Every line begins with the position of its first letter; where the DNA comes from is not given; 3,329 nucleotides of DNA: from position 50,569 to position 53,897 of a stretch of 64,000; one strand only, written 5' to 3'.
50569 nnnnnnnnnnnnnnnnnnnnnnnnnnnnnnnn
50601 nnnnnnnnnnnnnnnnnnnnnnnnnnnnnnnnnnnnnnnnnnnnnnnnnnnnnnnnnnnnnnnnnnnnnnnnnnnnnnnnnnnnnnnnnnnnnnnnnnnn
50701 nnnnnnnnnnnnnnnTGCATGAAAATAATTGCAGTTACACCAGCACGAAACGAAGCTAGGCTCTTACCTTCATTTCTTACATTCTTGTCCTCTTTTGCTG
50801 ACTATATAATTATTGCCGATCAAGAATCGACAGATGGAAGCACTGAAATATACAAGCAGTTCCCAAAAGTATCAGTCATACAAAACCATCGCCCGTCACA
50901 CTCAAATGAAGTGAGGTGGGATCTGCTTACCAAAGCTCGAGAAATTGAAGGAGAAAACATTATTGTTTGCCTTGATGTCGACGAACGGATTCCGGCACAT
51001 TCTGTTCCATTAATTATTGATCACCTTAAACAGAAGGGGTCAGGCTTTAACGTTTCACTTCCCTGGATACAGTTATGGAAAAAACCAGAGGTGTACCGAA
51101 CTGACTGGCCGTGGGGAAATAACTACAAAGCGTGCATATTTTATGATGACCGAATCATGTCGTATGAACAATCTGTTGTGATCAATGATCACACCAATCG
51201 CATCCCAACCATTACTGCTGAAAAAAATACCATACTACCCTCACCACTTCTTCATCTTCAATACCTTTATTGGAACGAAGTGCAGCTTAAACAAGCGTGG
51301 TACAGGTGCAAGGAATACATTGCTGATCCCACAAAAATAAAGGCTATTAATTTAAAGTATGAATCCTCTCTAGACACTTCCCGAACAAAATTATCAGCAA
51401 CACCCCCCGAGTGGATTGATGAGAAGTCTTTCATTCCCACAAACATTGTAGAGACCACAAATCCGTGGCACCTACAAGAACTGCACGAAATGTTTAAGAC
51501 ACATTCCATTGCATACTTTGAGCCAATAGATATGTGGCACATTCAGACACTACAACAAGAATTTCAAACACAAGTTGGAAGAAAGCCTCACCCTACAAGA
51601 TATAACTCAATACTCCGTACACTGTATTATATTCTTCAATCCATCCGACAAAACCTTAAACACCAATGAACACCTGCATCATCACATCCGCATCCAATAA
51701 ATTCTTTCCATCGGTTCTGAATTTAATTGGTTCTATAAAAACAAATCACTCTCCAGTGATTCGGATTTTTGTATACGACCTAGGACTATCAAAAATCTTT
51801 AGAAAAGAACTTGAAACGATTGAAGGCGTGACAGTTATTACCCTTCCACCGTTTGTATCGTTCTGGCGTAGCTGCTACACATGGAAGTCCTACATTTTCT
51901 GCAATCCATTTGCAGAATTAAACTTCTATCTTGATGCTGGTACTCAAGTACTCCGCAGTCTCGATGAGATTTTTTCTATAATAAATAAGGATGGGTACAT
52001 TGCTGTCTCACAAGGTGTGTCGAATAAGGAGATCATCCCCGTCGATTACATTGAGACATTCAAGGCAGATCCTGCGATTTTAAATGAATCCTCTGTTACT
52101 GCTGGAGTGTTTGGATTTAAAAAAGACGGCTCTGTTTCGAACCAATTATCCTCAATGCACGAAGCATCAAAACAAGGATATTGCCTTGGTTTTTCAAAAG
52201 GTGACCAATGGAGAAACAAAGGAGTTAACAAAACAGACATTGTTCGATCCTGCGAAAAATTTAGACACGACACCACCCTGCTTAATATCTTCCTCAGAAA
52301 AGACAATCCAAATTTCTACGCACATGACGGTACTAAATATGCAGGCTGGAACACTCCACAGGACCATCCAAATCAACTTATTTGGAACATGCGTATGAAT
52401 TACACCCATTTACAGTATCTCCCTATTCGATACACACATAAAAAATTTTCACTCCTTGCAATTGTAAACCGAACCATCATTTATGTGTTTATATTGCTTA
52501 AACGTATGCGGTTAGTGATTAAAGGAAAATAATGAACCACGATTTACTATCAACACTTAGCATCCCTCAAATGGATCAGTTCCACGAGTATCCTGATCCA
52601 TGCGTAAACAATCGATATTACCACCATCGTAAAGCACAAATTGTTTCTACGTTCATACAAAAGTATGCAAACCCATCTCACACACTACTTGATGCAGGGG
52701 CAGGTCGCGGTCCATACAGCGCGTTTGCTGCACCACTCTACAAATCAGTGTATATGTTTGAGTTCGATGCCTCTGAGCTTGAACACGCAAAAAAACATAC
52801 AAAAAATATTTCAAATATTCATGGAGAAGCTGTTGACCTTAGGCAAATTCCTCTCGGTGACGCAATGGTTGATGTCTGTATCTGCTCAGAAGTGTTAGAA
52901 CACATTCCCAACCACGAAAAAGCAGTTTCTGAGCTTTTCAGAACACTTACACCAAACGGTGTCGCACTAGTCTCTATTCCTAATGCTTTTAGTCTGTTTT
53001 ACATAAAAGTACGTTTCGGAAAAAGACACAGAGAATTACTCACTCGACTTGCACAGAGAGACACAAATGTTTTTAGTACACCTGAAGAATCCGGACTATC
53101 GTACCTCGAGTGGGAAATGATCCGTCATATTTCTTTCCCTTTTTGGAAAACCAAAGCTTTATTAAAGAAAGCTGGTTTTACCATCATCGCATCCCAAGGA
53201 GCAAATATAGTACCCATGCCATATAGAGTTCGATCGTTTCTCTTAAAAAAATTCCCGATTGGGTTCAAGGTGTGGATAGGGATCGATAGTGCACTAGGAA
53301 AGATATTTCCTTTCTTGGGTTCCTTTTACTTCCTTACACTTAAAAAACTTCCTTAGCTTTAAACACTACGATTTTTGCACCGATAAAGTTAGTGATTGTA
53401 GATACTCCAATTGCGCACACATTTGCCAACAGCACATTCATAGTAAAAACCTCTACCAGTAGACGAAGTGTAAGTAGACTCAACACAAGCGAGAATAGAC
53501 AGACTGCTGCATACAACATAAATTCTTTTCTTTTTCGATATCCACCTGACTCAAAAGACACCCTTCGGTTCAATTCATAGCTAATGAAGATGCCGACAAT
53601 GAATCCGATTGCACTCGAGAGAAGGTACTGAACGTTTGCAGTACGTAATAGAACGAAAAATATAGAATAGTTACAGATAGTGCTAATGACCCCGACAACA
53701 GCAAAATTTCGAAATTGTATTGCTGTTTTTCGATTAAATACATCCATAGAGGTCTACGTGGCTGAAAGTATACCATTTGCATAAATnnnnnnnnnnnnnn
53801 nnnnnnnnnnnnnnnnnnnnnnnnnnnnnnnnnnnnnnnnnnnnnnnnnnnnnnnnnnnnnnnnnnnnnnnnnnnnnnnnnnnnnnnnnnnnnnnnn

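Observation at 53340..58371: Gtr-like three-component glycan-modification set inside the glycopolymer cluster, with twin LicC-like nucleotidyltransferases and a GDPD-like protein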

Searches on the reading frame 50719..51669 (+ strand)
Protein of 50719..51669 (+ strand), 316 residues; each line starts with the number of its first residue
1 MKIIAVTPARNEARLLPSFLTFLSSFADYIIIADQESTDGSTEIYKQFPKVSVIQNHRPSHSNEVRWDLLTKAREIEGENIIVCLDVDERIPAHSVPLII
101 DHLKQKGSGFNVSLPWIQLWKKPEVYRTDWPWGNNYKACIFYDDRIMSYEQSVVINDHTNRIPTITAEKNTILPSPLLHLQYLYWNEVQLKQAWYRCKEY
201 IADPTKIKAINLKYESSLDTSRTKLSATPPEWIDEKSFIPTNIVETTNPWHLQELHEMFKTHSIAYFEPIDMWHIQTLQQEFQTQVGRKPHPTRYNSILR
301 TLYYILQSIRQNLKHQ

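Call 10: search_protein_families(library=pfam, proteins=[window:50719-51669:+], max_evalue=0.01)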
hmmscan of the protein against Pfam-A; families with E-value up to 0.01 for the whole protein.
window:50719-51669:+ (316 aa): 2 families
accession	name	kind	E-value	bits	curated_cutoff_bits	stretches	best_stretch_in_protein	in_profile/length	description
PF13704.12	Glyco_tranf_2_4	-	5.4e-08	33.7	27.5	1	10-89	1-82/98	Glycosyl transferase family 2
PF00535.33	Glycos_transf_2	-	1.1e-07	32.3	23.3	1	6-126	3-126/168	Glycosyl transferase family 2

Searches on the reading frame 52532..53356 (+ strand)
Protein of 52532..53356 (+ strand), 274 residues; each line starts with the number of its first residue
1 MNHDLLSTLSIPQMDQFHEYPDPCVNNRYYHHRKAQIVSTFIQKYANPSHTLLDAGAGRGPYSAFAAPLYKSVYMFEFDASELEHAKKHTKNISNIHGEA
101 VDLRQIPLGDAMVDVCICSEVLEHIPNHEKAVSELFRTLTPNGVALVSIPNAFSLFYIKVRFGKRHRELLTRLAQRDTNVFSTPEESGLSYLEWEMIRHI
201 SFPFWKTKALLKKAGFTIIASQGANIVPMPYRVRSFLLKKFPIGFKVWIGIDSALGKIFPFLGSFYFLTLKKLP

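Call 4: search_protein_families(library=pfam, proteins=[window:52532-53356:+], max_evalue=0.01)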
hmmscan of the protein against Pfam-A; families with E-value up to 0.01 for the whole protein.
window:52532-53356:+ (274 aa): 7 families
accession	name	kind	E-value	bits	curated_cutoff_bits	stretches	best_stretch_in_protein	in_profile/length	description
PF08241.18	Methyltransf_11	-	5.3e-16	59.5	21.2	1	53-146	1-94/95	Methyltransferase domain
PF13489.12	Methyltransf_23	-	1.8e-15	57.5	27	1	30-220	5-163/164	Methyltransferase domain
PF13847.12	Methyltransf_31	-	6.3e-13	49.1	27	1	49-180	4-129/145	Methyltransferase domain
PF13649.12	Methyltransf_25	-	8.1e-13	49.3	27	1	53-143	2-97/97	Methyltransferase domain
PF08242.18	Methyltransf_12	-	1.2e-10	42.4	30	1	53-144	1-97/98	Methyltransferase domain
PF05219.18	DREV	-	0.0002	21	26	1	47-164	93-202/265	DREV methyltransferase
PF05401.17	NodS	-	0.0009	19.6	24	1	29-131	26-128/201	Nodulation protein S (NodS)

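Call 5: search_protein_families(library=ncbifam, proteins=[window:52532-53356:+], max_evalue=0.01)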
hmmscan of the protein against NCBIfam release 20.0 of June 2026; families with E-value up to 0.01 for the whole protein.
window:52532-53356:+ (274 aa): 20 families
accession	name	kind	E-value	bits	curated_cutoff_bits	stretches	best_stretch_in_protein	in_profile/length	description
TIGR02072.1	BioC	equivalog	8.8e-11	42.1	184.95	1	37-163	23-148/244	malonyl-ACP O-methyltransferase BioC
TIGR01983.1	UbiG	equivalog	1.2e-08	34.6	102.95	1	48-151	49-155/228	bifunctional 2-polyprenyl-6-hydroxyphenol methylase/3-demethylubiquinol 3-O-methyltransferase UbiG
NF045667.1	MTase_DVU1556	equivalog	1e-07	31.6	155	1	47-148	21-120/213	DVU_1556 family methyltransferase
NF041537.1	ArsM_AhpD_UU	exception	7e-07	28.3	510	1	48-147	76-180/345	arsenite methyltransferase/AhpD domain selenoprotein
NF008823.0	PRK11873.1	subfamily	8.2e-07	28.8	263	1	51-148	80-182/272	arsenite methyltransferase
TIGR01934.1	MenG_MenH_UbiE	subfamily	7.6e-06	25.4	158.35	1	44-147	38-141/223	ubiquinone/menaquinone biosynthesis methyltransferase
NF041536.1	ArsM_DUF2284_UU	exception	2.1e-05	23.1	575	1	49-147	77-180/459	arsenite methyltransferase/DUF2284 domain selenoprotein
NF008264.0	PRK11036.1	equivalog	2.4e-05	24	366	1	40-163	36-163/261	tRNA uridine 5-oxyacetic acid(34) methyltransferase CmoM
NF004452.0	PRK05785.1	equivalog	5.2e-05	22.8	207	1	34-151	38-148/228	hypothetical protein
NF007610.0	PRK10258.1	equivalog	6e-05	22.5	342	1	49-145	43-136/251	malonyl-ACP O-methyltransferase BioC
NF001241.0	PRK00216.1-2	equivalog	0.0001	22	327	1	46-159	49-156/231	demethylmenaquinone methyltransferase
NF047649.1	MTase_UXPK_star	exception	0.00058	19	460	1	47-147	76-181/283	methyltransferase/UXPK-star double selenoprotein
NF010703.0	PRK14103.1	equivalog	0.00068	19.1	320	1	27-186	8-167/256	trans-aconitate 2-methyltransferase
NF008300.0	PRK11088.1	equivalog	0.0012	18.4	303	1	26-161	63-193/272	23S rRNA (guanine(745)-N(1))-methyltransferase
NF001244.0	PRK00216.1-5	equivalog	0.0021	17.4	216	1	47-146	47-152/236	bifunctional demethylmenaquinone methyltransferase/2-methoxy-6-polyprenyl-1,4-benzoquinol methylase UbiE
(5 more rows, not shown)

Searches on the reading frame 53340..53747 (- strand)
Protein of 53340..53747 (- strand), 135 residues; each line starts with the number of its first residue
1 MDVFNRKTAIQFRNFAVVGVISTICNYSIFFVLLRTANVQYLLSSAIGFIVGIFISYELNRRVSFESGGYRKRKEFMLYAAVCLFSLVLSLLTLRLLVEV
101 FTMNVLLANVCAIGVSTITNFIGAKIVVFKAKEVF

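Call 4: search_protein_families(library=pfam, proteins=[window:53340-53747:-], max_evalue=0.01)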
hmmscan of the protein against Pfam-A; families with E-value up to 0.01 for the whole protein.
window:53340-53747:- (135 aa): 1 family
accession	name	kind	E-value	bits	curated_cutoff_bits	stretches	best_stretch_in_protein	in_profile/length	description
PF04138.20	GtrA_DPMS_TM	-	7.2e-26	91.1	26.1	1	15-129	2-117/117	GtrA/DPMS, transmembrane domain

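Call 5: search_protein_families(library=ncbifam, proteins=[window:53340-53747:-], max_evalue=0.01)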
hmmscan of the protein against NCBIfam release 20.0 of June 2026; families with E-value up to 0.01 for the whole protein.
window:53340-53747:- (135 aa): 1 family
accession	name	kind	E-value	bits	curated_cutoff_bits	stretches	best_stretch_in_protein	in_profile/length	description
NF037976.1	gtrA_1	subfamily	0.00082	19.5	50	1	7-65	66-126/126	GtrA family protein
